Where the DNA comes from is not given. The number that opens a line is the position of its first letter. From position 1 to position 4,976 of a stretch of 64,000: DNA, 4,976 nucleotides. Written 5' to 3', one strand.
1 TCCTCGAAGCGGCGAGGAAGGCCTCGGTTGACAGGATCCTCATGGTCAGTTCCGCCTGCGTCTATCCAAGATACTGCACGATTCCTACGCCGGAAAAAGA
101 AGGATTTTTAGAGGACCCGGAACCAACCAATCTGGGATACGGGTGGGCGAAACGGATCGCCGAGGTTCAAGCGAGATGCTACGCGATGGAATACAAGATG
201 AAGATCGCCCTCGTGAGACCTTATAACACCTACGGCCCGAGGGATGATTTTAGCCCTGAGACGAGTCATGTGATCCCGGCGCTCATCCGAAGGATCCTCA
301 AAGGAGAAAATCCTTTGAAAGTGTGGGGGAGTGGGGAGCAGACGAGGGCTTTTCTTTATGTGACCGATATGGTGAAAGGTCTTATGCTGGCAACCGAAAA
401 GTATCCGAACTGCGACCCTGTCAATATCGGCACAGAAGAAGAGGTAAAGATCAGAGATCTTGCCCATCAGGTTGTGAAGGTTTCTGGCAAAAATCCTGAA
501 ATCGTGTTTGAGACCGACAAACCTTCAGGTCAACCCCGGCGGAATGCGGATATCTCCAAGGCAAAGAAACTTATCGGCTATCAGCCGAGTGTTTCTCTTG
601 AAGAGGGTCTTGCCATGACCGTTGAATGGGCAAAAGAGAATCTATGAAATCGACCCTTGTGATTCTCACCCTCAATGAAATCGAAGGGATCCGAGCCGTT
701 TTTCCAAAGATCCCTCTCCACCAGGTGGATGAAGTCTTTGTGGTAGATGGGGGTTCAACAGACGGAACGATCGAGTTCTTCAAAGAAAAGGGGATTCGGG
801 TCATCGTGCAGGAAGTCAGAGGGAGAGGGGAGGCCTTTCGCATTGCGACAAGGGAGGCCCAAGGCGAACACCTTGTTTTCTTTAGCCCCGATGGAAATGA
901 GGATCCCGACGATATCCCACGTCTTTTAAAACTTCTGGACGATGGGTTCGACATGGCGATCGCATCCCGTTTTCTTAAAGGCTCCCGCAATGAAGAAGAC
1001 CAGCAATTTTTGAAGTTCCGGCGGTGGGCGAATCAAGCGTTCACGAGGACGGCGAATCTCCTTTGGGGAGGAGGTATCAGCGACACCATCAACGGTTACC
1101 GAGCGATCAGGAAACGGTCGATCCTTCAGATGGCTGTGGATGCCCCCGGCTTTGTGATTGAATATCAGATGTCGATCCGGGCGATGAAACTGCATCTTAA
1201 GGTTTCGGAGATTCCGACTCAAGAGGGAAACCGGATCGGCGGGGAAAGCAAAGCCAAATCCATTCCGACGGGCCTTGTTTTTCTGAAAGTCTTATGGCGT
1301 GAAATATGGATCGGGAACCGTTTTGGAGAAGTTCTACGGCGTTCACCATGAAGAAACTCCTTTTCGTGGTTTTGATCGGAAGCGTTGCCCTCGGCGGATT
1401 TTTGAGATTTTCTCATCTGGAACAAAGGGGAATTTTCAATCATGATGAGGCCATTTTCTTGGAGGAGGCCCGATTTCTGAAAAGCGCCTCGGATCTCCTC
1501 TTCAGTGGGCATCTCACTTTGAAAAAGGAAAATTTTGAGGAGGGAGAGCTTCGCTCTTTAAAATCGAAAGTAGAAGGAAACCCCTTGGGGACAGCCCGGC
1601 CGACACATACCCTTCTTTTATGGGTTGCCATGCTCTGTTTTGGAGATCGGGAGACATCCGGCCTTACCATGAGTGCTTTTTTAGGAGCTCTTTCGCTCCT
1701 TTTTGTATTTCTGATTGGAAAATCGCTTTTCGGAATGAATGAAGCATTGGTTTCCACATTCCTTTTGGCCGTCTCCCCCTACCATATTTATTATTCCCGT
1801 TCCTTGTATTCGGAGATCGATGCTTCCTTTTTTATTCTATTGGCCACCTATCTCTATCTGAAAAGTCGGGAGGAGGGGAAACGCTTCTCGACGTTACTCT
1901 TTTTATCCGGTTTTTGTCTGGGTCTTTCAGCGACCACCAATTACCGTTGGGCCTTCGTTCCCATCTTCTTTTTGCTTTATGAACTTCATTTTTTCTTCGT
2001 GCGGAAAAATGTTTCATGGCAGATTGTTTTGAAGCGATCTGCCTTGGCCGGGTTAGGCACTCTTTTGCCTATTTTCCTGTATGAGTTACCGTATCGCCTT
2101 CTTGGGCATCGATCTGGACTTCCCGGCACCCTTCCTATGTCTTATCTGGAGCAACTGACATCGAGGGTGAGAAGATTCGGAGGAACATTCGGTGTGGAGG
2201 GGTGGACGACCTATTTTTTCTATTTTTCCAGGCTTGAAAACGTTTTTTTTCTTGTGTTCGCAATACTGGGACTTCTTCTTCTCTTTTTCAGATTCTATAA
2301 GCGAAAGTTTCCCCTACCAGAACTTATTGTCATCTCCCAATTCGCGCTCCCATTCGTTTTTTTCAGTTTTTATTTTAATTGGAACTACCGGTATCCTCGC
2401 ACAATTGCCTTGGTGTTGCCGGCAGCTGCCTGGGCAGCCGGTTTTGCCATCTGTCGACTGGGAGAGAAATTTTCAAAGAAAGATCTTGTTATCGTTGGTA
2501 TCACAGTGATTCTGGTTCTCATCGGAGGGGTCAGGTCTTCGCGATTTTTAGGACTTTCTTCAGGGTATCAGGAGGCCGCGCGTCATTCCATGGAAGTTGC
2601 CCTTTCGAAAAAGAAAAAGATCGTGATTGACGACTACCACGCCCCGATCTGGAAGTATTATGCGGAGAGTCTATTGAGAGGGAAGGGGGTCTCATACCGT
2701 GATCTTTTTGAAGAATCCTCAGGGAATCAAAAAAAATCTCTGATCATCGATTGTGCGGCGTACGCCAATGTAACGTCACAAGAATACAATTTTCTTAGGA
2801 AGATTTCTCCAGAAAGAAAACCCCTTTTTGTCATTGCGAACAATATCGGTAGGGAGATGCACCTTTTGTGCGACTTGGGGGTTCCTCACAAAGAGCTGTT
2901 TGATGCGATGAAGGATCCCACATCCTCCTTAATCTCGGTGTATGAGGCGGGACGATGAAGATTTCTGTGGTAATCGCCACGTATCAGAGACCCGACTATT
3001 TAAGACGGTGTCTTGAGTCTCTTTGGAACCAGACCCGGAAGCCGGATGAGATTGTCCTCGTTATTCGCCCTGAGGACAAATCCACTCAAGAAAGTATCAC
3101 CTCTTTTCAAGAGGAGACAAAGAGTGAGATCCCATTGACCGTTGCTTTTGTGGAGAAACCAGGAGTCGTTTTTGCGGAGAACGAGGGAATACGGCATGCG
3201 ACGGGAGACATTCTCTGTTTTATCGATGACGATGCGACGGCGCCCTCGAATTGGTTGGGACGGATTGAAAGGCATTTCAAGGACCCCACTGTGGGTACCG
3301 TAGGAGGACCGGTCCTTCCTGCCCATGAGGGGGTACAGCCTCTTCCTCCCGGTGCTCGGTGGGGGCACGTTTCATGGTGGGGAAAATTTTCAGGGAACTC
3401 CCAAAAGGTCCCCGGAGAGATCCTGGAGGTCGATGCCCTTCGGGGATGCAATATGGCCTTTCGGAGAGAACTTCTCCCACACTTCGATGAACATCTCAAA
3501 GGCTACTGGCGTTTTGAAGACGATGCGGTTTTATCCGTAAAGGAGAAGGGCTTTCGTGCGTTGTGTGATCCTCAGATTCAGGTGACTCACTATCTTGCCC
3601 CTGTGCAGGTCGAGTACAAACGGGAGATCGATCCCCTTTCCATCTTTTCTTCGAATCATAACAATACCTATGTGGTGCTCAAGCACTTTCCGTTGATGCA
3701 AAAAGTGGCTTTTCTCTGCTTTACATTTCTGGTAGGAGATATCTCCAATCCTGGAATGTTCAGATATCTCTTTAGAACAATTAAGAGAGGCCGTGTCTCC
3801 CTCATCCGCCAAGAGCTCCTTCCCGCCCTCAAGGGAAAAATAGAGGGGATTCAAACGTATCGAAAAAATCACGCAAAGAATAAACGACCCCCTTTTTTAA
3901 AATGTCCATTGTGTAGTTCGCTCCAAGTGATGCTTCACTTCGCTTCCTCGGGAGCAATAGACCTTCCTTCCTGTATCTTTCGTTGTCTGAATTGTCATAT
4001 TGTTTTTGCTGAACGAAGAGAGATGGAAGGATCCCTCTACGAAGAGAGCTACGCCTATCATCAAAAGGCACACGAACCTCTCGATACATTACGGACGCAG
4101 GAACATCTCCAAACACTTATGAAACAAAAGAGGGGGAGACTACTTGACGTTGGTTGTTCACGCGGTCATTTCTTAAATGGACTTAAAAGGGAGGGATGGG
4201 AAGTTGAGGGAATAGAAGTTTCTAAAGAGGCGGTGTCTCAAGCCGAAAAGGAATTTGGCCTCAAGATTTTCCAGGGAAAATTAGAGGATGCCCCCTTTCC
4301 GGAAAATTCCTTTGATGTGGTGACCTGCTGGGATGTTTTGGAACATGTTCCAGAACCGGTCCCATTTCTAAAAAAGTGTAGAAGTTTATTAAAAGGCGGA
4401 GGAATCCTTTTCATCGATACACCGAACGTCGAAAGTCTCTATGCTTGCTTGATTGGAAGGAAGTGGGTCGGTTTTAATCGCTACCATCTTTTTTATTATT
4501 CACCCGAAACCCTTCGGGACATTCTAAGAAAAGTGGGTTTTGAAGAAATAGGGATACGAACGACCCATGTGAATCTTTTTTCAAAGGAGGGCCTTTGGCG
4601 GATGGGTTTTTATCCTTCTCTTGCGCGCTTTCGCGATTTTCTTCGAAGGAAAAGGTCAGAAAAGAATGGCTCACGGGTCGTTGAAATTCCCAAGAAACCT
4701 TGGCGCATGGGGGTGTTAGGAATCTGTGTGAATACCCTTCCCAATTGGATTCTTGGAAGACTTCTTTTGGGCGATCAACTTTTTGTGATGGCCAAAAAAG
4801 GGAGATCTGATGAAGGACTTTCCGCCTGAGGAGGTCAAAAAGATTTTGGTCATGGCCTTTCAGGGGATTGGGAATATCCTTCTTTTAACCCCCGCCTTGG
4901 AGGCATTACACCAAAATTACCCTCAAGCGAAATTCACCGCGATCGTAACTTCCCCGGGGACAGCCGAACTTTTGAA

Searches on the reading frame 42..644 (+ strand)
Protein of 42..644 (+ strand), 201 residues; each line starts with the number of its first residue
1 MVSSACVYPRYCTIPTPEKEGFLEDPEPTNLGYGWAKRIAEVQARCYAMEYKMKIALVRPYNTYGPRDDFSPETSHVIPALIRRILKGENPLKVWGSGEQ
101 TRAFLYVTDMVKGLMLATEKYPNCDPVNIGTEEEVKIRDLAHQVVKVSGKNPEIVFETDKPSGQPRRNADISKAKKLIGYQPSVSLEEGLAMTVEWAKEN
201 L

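Call 31: search_protein_families(library=pfam, proteins=[window:42-644:+], max_evalue=0.0001)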
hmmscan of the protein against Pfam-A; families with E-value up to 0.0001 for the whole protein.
window:42-644:+ (201 aa): 2 families
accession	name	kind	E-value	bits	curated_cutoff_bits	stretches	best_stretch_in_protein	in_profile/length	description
PF01370.27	Epimerase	-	5.2e-30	105.1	20.9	1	2-130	113-240/240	NAD dependent epimerase/dehydratase family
PF16363.11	GDP_Man_Dehyd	-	2.7e-21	76.8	27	1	3-193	128-332/332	GDP-mannose 4,6 dehydratase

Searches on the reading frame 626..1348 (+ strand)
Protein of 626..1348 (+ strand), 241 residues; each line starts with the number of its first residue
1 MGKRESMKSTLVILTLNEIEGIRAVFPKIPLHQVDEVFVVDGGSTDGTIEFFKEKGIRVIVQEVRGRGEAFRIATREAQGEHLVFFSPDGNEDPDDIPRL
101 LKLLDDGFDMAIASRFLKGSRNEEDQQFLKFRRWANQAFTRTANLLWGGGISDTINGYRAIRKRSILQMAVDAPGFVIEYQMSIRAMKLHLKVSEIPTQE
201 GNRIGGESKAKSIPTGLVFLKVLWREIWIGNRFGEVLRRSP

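Call 31: search_protein_families(library=pfam, proteins=[window:626-1348:+], max_evalue=0.0001)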
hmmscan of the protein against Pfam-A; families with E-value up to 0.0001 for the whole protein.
window:626-1348:+ (241 aa): 1 family
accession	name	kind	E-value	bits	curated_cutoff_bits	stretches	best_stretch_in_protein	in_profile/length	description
PF00535.33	Glycos_transf_2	-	7.2e-20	72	23.3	1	11-166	2-164/168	Glycosyl transferase family 2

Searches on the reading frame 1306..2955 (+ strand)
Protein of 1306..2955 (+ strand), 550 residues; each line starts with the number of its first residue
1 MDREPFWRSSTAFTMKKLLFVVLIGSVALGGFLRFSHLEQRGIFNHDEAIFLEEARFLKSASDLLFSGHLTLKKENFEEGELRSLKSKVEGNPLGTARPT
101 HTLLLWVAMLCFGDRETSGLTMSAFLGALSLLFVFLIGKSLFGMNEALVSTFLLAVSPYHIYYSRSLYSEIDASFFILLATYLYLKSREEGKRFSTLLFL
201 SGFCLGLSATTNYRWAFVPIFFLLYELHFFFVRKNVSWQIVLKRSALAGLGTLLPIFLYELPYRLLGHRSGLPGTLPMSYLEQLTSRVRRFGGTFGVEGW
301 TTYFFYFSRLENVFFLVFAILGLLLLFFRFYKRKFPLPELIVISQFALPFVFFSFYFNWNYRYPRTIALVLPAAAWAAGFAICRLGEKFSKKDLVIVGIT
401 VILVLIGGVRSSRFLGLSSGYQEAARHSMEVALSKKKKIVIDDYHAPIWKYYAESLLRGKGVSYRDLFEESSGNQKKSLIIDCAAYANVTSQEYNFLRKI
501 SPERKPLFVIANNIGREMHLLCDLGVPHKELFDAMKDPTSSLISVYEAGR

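Call 31: search_protein_families(library=pfam, proteins=[window:1306-2955:+], max_evalue=0.0001)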
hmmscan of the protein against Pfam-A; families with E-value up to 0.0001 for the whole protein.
window:1306-2955:+ (550 aa): 1 family
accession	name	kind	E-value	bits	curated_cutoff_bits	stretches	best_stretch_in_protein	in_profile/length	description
PF13231.12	PMT_2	-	8.8e-11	42.7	26.1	1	99-231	4-129/160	Dolichyl-phosphate-mannose-protein mannosyltransferase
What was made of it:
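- An SDR-GT2-PMT_2 trio lies at window 42-2958 (call 31).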

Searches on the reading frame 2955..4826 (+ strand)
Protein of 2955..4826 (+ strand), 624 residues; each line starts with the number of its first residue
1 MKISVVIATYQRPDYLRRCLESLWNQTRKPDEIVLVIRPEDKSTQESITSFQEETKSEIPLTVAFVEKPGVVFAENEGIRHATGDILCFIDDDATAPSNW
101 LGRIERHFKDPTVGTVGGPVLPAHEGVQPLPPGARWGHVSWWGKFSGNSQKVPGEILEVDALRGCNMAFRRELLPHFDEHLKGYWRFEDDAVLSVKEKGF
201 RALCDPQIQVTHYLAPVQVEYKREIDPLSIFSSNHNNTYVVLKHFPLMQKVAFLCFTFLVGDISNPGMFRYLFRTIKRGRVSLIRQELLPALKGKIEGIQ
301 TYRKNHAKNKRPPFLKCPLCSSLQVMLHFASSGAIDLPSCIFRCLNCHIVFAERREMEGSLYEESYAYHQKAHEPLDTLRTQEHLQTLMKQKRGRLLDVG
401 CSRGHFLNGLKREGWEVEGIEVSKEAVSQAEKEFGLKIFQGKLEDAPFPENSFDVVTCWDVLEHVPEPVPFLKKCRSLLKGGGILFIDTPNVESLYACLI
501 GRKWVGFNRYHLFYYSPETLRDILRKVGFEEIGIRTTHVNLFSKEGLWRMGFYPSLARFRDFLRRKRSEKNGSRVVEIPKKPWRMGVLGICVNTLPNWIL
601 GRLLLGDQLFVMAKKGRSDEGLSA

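Call 31: search_protein_families(library=pfam, proteins=[window:2955-4826:+], max_evalue=0.0001)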
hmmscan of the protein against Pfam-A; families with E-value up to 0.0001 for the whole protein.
window:2955-4826:+ (624 aa): 9 families
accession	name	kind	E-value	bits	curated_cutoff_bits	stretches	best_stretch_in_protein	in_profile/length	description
PF13489.12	Methyltransf_23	-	1.2e-27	97.1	27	1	386-530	14-160/164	Methyltransferase domain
PF00535.33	Glycos_transf_2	-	6.3e-21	75.5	23.3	1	4-172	1-162/168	Glycosyl transferase family 2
PF08241.18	Methyltransf_11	-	1.3e-20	74.2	21.2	1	397-487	1-95/95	Methyltransferase domain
PF13641.12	Glyco_tranf_2_3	-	1.1e-17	65.3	27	1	3-213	3-212/230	Glycosyltransferase like family 2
PF13649.12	Methyltransf_25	-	1.1e-16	61.7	27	1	397-483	2-97/97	Methyltransferase domain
PF13847.12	Methyltransf_31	-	7.3e-15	55.4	27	1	392-492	3-114/145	Methyltransferase domain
PF08242.18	Methyltransf_12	-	9.7e-15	55.5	30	1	397-485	1-98/98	Methyltransferase domain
PF07021.18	MetW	-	1.6e-06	28.3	21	1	392-474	13-97/193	Methionine biosynthesis protein MetW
PF08003.17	Methyltransf_9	-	5.9e-06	25.9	23.8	1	380-539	106-270/315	Protein of unknown function (DUF1698)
